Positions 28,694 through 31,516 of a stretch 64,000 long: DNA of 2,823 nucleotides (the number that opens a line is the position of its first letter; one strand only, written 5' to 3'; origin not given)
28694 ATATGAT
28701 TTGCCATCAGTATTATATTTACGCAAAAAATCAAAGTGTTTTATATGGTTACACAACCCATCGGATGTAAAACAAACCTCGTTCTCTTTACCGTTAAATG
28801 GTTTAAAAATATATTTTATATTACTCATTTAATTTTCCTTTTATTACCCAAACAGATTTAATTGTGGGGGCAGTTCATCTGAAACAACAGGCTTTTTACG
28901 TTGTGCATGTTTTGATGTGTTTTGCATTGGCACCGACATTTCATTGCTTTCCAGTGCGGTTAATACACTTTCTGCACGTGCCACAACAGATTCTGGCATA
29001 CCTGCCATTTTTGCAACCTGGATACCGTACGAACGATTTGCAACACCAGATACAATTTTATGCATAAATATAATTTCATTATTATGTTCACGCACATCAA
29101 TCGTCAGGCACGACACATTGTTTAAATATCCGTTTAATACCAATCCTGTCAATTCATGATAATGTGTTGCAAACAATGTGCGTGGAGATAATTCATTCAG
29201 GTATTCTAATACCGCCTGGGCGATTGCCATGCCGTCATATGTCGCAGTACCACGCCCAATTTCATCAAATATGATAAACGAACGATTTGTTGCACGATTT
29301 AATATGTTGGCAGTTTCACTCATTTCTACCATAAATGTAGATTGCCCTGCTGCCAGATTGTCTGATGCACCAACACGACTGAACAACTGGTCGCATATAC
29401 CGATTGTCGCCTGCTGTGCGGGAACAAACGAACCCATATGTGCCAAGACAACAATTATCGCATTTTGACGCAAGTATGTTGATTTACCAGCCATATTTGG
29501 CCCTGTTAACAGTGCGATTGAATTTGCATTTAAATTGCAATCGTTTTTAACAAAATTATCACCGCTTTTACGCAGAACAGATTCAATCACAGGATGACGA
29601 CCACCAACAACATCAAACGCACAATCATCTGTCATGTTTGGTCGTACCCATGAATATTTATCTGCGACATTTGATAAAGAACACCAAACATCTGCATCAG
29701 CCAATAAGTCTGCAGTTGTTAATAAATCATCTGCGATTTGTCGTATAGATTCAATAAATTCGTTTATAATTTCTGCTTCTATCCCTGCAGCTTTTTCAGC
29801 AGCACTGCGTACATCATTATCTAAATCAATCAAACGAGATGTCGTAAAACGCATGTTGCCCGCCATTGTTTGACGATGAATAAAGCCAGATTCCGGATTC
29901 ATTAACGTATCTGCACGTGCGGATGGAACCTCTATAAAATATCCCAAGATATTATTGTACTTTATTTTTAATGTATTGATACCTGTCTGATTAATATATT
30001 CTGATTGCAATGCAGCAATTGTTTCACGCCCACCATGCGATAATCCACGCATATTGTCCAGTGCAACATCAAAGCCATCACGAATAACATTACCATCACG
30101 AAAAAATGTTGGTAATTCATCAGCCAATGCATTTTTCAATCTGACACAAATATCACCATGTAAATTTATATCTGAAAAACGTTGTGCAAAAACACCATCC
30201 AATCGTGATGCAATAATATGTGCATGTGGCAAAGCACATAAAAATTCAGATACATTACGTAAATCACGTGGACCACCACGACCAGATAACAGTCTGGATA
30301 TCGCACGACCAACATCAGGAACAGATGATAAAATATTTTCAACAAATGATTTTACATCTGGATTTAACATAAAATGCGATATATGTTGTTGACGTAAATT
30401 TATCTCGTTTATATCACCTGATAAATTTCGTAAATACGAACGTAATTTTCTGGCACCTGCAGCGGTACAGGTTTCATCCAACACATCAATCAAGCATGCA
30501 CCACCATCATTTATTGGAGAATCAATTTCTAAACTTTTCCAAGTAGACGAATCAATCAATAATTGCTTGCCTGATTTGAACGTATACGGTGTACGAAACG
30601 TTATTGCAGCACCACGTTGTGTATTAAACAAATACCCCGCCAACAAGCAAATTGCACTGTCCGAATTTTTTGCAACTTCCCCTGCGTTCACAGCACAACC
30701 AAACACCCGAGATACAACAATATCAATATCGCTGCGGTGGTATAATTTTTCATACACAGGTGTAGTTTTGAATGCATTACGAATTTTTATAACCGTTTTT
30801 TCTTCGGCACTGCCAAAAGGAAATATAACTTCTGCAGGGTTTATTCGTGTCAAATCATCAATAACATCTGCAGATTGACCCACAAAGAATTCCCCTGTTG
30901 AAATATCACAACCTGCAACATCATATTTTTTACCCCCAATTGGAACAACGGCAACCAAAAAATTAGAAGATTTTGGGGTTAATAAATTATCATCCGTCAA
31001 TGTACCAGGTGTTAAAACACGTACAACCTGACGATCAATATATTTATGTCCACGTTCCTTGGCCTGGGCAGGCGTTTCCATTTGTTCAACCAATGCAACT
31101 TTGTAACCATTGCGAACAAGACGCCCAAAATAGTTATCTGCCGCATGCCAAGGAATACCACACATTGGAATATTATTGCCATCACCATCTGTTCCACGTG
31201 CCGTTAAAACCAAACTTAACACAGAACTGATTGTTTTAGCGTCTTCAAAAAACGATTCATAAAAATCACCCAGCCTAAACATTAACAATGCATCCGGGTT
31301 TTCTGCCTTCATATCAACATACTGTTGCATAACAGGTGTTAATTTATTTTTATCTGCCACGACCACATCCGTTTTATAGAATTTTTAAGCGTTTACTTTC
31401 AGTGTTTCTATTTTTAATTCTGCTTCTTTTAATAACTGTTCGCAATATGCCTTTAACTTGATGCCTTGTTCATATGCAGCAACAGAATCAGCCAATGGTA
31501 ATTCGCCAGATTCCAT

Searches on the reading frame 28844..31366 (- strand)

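Call 23: search_protein_families(library=pfam, proteins=[window:28844-31366:-], max_evalue=0.001)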
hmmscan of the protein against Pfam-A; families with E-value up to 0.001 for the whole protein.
window:28844-31366:- (840 aa): 5 families
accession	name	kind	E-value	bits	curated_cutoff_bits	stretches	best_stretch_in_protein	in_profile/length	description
PF00488.27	MutS_V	-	8.1e-81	270.9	30.2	1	619-806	2-188/188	MutS domain V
PF01624.25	MutS_I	-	6.7e-41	139.5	20.6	1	10-126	1-112/113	MutS domain I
PF05192.23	MutS_III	-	2.2e-29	103.6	34.1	1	274-565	1-194/194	MutS domain III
PF05190.23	MutS_IV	-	4e-18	65.9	22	1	431-524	1-91/92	MutS family domain IV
PF05188.22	MutS_II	-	5.2e-09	37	25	1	135-209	1-80/133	MutS domain II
